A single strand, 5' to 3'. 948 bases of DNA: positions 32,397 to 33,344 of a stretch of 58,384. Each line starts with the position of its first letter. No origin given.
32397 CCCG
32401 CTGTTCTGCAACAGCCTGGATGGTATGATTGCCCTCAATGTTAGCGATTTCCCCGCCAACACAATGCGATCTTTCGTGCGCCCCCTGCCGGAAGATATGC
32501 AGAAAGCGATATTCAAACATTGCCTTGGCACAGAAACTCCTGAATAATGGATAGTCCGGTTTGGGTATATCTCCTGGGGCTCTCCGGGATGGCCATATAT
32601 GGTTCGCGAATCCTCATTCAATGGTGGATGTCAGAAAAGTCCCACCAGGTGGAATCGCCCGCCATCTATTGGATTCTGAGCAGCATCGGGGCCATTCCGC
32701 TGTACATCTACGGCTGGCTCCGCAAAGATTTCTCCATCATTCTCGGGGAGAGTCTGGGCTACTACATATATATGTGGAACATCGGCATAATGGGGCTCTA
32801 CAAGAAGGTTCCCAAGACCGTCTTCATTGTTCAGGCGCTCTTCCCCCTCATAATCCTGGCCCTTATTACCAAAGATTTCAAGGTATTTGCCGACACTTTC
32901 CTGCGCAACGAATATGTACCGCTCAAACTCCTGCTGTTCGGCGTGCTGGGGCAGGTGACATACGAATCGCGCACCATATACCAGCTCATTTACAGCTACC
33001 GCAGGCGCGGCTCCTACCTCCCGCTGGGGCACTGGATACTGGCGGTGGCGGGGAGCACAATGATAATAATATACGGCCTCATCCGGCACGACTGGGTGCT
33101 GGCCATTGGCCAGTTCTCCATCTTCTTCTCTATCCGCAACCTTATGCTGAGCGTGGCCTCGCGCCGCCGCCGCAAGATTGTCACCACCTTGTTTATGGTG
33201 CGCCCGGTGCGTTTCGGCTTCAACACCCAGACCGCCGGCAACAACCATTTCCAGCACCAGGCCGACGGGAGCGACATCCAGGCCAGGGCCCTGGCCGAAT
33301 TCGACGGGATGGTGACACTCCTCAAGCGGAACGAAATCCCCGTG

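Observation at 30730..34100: OlsF-type aminolipid synthase translationally coupled to a membrane-anchored CtlX/amidinotransferase-fold enzyme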

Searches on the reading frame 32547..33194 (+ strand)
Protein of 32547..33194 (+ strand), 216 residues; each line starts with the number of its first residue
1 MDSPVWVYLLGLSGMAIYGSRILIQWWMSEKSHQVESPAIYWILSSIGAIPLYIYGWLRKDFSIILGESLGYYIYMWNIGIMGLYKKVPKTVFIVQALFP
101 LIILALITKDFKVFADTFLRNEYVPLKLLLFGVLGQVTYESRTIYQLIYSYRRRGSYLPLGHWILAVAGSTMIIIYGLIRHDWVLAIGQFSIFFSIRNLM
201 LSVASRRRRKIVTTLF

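Call 53: predict_structure(protein=window:32547-33194:+)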
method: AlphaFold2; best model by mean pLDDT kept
length: 216 residues; sequences in the alignment: 1
mean_pLDDT: 52.3   pTM: 0.30
mean pLDDT of the five models: 52.3, 46.8, 45.1, 44.2, 32.0
residues with pLDDT >= 90: 0; 70-90: 0; 50-70: 142; < 50: 74
segments of 3 or more residues with pLDDT < 50: 1-3, 34-36, 74-98, 104-106, 122-145, 212-216
pLDDT, mean of each block of 10 residues (from residue 1): 53 59 58 52 55 58 55 49 45 47 49 54 46 43 48 55 56 54 56 55 56 45
secondary structure, 60 per line:
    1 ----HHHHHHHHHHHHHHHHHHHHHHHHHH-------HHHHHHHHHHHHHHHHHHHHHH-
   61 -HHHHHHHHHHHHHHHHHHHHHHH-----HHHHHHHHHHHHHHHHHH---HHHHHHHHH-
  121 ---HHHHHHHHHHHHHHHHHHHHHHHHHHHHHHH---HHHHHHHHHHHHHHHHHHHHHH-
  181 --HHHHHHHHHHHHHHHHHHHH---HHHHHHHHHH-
elements in order: H5-30 H38-59 H62-84 H90-107 H111-119 H124-154 H158-179 H183-202 H206-215

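Call 61: search_protein_representatives(protein=window:32547-33185:+)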
Query: 213 residues. Proteins with E-value up to 0.001 (for the whole library): 895; up to 1e-10: 201; up to 1e-30: 19. The best 150 are listed.
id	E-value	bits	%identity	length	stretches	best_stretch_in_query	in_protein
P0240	1.6e-86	305.9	64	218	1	1-209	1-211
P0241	9.9e-59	215.1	79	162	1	1-121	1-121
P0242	3.5e-43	164.2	42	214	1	7-206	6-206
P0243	1.9e-42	161.8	80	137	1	1-92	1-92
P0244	4.8e-40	154.0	41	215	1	6-203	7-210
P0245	5.6e-40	153.8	39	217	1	6-206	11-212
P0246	9.3e-40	153.1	65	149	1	1-103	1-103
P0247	1.2e-39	152.6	36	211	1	8-210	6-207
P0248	4.3e-39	150.9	40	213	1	6-207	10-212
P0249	1.0e-38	149.7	36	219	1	4-208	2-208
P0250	9.6e-38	146.5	40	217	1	7-206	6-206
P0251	2.1e-36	142.1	39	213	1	4-201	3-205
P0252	8.0e-36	140.2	42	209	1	6-205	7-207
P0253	5.0e-35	137.6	39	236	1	6-202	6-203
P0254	3.8e-32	128.2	36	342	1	5-202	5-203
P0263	1.3e-27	113.3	37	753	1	9-210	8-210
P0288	1.8e-22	96.5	41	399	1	76-207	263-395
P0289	3.0e-22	95.8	39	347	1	6-134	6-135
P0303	5.5e-20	88.4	38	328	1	3-107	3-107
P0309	1.6e-19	86.9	32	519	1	8-201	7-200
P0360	6.9e-15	71.7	28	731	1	5-203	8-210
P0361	7.1e-15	71.7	29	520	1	9-209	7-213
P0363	9.5e-15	71.3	32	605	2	3-90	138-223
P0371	2.0e-14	70.2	31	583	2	8-107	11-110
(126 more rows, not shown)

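Call 62: search_protein_families(library=pfam, proteins=[P0263, P0254, P0288, P0289, P0303, P0309, P0360, P0361, P0363, P0371], max_evalue=0.001)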
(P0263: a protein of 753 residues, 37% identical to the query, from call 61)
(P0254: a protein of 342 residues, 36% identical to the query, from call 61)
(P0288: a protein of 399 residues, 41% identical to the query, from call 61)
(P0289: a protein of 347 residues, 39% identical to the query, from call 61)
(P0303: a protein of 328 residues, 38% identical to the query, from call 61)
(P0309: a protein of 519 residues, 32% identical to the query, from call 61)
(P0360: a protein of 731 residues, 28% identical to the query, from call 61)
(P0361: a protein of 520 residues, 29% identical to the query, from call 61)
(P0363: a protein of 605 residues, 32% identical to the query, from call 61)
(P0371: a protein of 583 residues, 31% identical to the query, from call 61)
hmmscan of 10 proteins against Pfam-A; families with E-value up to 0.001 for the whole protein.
P0263 (753 aa): 3 families
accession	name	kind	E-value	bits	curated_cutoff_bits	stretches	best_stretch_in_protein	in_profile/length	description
PF07578.16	LAB_N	-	1.1e-52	176.5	26.7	2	131-200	2-71/71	Lipid A Biosynthesis N-terminal domain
PF13231.12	PMT_2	-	2.4e-22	80.3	26.1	1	278-436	1-160/160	Dolichyl-phosphate-mannose-protein mannosyltransferase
PF02366.24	PMT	-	5.9e-20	72.3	22.7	1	247-450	29-244/245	Dolichyl-phosphate-mannose-protein mannosyltransferase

P0254 (342 aa): 1 family
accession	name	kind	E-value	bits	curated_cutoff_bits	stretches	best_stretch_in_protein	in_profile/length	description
PF07578.16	LAB_N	-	2.1e-51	172.3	26.7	2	132-201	2-71/71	Lipid A Biosynthesis N-terminal domain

P0288 (399 aa): 3 families
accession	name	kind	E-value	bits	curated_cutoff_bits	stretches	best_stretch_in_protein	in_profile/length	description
PF07578.16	LAB_N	-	9.6e-28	96.6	26.7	1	319-388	2-71/71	Lipid A Biosynthesis N-terminal domain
PF00149.33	Metallophos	-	3.1e-11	44.5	21.5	1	148-253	2-103/191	Calcineurin-like phosphoesterase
PF16656.11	Pur_ac_phosph_N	-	6.8e-06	27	30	1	34-110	8-82/93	Purple acid Phosphatase, N-terminal domain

P0289 (347 aa): 1 family
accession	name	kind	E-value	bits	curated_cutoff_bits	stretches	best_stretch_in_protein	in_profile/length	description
PF07578.16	LAB_N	-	1.8e-25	89.3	26.7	1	10-79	1-70/71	Lipid A Biosynthesis N-terminal domain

P0303 (328 aa): 5 families
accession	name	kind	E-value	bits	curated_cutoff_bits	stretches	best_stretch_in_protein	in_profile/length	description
PF01370.27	Epimerase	-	3.7e-31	108.8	20.9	1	104-247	93-240/240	NAD dependent epimerase/dehydratase family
PF07578.16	LAB_N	-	1.2e-28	99.5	26.7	1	10-79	1-70/71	Lipid A Biosynthesis N-terminal domain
PF16363.11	GDP_Man_Dehyd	-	9.3e-26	91.5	27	1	102-308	102-330/332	GDP-mannose 4,6 dehydratase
PF01073.25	3Beta_HSD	-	3.8e-06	26.6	22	1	105-267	95-270/280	3-beta hydroxysteroid dehydrogenase/isomerase family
PF04321.23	RmlD_sub_bind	-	0.00011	21.9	27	1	107-269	83-235/287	RmlD substrate binding domain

P0309 (519 aa): 4 families
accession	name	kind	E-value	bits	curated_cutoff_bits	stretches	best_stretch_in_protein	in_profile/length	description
PF07578.16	LAB_N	-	4.9e-50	168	26.7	2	130-198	2-70/71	Lipid A Biosynthesis N-terminal domain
PF13231.12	PMT_2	-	3.9e-21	76.3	26.1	1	274-428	1-154/160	Dolichyl-phosphate-mannose-protein mannosyltransferase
PF02366.24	PMT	-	2.3e-18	67.1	22.7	1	238-402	22-196/245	Dolichyl-phosphate-mannose-protein mannosyltransferase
PF19529.4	DUF6057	-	0.0004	19.9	29.8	1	306-493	81-259/569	Family of unknown function (DUF6057)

P0360 (731 aa): 2 families
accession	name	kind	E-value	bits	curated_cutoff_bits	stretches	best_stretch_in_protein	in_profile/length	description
PF07578.16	LAB_N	-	5.3e-56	187.1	26.7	2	12-82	1-71/71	Lipid A Biosynthesis N-terminal domain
PF13231.12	PMT_2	-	2.5e-15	57.5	26.1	1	280-440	1-160/160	Dolichyl-phosphate-mannose-protein mannosyltransferase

P0361 (520 aa): 2 families
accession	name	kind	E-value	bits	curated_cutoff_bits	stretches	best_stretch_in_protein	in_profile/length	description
PF07578.16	LAB_N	-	1.5e-49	166.4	26.7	2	134-204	1-71/71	Lipid A Biosynthesis N-terminal domain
PF03279.18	Lip_A_acyltrans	-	3e-37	128.8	22.3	1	244-515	21-294/295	Bacterial lipid A biosynthesis acyltransferase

P0363 (605 aa): 2 families
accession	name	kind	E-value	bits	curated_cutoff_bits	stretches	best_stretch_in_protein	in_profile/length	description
PF02684.21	LpxB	-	3.4e-103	345.8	22.6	1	231-587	2-357/374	Lipid-A-disaccharide synthetase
PF07578.16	LAB_N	-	5.2e-44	148.7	26.7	2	13-83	1-71/71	Lipid A Biosynthesis N-terminal domain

P0371 (583 aa): 2 families
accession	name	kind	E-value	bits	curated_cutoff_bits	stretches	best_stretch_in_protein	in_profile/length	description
PF02684.21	LpxB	-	8.7e-83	278.7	22.6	1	221-557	3-346/374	Lipid-A-disaccharide synthetase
PF07578.16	LAB_N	-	6.2e-44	148.4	26.7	2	137-207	1-71/71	Lipid A Biosynthesis N-terminal domain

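Call 63: find_encoding_contigs(protein=P0242, flank=5000, max_places=3)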
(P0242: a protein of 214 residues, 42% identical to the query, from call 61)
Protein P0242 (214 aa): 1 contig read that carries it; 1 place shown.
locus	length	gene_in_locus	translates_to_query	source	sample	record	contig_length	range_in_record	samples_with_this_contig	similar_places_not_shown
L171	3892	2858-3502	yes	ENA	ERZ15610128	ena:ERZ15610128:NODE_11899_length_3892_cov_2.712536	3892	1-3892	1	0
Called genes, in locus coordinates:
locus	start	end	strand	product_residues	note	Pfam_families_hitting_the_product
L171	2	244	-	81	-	?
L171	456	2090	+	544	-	PF02366:PMT, PF13231:PMT_2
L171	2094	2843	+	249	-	-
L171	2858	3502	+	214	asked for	PF07578:LAB_N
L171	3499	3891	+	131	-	?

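Call 64: find_encoding_contigs(protein=P0244, flank=5000, max_places=3)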
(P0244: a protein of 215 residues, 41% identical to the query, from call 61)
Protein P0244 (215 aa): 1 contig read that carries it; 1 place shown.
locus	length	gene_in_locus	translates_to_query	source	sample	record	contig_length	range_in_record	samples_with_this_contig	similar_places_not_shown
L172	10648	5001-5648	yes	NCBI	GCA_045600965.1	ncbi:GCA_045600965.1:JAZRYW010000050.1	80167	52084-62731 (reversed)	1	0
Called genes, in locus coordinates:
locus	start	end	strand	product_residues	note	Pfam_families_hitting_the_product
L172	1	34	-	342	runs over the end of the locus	PF06144:DNA_pol3_delta, PF21694:DNA_pol3_delta_C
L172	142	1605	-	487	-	PF01743:PolyA_pol, PF12627:PolyA_pol_RNAbd, PF01966:HD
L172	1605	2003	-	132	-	PF13588:HSDR_N_2, PF04313:HSDR_N (weak)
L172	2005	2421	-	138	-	-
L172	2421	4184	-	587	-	PF05547:Peptidase_M6 (faint)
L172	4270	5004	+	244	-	PF00535:Glycos_transf_2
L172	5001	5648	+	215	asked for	PF07578:LAB_N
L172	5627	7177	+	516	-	-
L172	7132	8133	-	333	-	PF20511:PMI_typeI_cat (weak)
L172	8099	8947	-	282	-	PF02517:Rce1-like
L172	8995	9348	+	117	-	PF04977:DivIC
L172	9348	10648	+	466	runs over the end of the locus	PF18294:Pept_S41_N, PF17820:PDZ_6 (weak), PF03572:Peptidase_S41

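Call 65: find_encoding_contigs(protein=P0247, flank=5000, max_places=3)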
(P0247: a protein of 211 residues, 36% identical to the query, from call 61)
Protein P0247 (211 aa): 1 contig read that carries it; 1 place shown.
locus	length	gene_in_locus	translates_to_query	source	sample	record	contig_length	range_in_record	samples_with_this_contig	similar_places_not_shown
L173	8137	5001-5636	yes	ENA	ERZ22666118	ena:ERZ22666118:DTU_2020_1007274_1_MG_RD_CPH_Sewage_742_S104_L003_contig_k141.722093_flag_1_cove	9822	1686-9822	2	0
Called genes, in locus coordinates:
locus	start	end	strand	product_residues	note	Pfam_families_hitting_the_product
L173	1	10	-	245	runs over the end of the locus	PF02754:CCG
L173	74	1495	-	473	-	PF00171:Aldedh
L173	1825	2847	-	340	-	PF04616:Glyco_hydro_43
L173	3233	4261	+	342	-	PF01073:3Beta_HSD, PF01370:Epimerase, PF02719:Polysacc_synt_2, PF04321:RmlD_sub_bind, PF07993:NAD_binding_4 (weak), PF16363:GDP_Man_Dehyd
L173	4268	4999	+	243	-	PF00535:Glycos_transf_2, PF10111:Glyco_tranf_2_2 (weak)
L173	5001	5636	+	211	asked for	PF07578:LAB_N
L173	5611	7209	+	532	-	PF13231:PMT_2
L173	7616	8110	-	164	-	-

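Call 79: find_homologous_proteins(query=window:32547-33185:+, max_evalue=1e-10)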
Query window:32547-33185:+ (213 aa): 622 proteins with E <= 1e-10 among 838 candidates; the best 120 are listed.
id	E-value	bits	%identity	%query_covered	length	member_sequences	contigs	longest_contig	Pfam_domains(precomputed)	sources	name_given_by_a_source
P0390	5.5e-106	371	79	99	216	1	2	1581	PF07578.17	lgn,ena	-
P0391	4.7e-104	365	77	99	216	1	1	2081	PF07578.17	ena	-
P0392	6.4e-104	364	77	99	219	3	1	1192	PF07578.17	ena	-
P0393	1.3e-103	363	77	98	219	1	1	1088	PF07578.17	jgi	-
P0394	1.9e-103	363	77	99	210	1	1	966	PF07578.17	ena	-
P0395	2.2e-103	363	77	98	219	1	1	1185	PF07578.17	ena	-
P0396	2.9e-103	362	76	99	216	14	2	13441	PF07578.17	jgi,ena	-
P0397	4.3e-103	362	77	98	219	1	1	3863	PF07578.17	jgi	-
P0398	4.6e-103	362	74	100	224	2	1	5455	PF07578.17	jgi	jgi:lipid-A-disaccharide synthase-like uncharacterized protein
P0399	6.1e-103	361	76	99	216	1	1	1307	PF07578.17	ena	-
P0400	8.1e-103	361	76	99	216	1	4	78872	PF07578.17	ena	-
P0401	8.5e-103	361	76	99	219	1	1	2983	PF07578.17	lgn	-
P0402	8.5e-103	361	76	99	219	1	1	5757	PF07578.17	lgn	-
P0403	8.9e-103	361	77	99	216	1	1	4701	PF07578.17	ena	-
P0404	9.2e-103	361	75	99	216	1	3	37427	PF07578.17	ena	-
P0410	1.8e-102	360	76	98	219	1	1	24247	PF07578.17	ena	-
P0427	1.8e-101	356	77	98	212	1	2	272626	PF07578.17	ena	-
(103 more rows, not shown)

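Call 80: find_encoding_contigs(protein=P0410, flank=10000, max_places=2)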
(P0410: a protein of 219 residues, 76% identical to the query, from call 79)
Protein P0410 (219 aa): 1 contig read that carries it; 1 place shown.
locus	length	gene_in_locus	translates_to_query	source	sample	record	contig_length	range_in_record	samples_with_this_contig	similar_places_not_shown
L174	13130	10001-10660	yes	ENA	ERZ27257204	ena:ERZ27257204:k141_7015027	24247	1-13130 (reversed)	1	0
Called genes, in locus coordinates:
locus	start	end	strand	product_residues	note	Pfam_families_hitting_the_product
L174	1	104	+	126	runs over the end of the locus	-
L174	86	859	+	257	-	-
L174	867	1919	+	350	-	PF00288:GHMP_kinases_N, PF08544:GHMP_kinases_C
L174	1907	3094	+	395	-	PF00483:NTP_transferase, PF12804:NTP_transf_3, PF08645:PNK3P, PF13242:Hydrolase_like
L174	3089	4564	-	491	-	PF01266:DAO (faint), PF03486:HI0933_like, PF13450:NAD_binding_8 (faint), PF03486:HI0933_like, PF22780:HI0933_like_1st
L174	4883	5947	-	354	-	PF01595:CNNM, PF00571:CBS (weak)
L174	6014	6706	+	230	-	PF13539:Peptidase_M15_4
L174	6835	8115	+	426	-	PF06738:ThrE, PF12821:ThrE_2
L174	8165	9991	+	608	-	PF19576:Acyltransf_2, PF13444:Acetyltransf_5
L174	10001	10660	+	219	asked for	PF07578:LAB_N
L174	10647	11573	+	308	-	PF19420:DDAH_eukar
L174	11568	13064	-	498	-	PF08903:DUF1846, PF20921:DUF1846_C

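Call 81: find_encoding_contigs(protein=P0427, flank=6000, max_places=2)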
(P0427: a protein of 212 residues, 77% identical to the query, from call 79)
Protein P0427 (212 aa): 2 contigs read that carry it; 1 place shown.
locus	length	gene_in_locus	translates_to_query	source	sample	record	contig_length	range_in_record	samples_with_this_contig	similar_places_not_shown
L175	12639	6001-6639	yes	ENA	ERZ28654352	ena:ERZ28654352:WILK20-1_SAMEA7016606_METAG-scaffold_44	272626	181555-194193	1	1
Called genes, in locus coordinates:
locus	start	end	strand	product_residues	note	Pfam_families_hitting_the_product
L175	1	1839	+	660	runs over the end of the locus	PF09087:Cyc-maltodext_N, PF00128:Alpha-amylase, PF10438:Cyc-maltodext_C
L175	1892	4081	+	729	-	PF14508:GH97_N, PF10566:Glyco_hydro_97, PF14509:GH97_C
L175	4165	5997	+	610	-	PF19576:Acyltransf_2, PF13444:Acetyltransf_5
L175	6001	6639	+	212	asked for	PF07578:LAB_N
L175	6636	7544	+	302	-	PF19420:DDAH_eukar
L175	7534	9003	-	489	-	PF08903:DUF1846, PF20921:DUF1846_C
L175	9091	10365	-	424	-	PF00328:His_Phos_2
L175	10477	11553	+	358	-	PF07224:Chlorophyllase (faint), PF12740:PETase (weak)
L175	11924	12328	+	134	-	PF04542:Sigma70_r2 (weak), PF08281:Sigma70_r4_2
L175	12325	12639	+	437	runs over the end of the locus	-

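Call 83: search_protein_families(library=ncbifam, proteins=[L175:4165-5994:+, L175:6636-7541:+], max_evalue=1e-10)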
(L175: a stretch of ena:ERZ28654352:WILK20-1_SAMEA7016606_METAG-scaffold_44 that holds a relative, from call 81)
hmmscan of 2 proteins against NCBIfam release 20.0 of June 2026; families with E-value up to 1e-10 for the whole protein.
L175:4165-5994:+ (610 aa): 3 families
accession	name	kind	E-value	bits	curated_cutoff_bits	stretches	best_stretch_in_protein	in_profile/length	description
NF052615.1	orn_lipid_OlsF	equivalog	2.7e-101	339.9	620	1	26-579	22-559/570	bifunctional ornithine lipid synthase OlsF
NF053696.1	GlyAclTfGlsBBct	equivalog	7.5e-32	110.7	300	1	303-574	6-286/303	glycine N(alpha)-acyltransferase GlsB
NF053697.1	LyGlyAclTfGlsABct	equivalog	3.8e-31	108.3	260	1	19-279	12-267/267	lyso-glycine lipid O-acyltransferase GlsA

L175:6636-7541:+ (302 aa): 1 family
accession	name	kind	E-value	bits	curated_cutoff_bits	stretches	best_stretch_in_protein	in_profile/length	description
NF046062.1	citrull_CtlX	equivalog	5.9e-118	393.3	334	1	6-300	2-299/299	citrulline utilization hydrolase CtlX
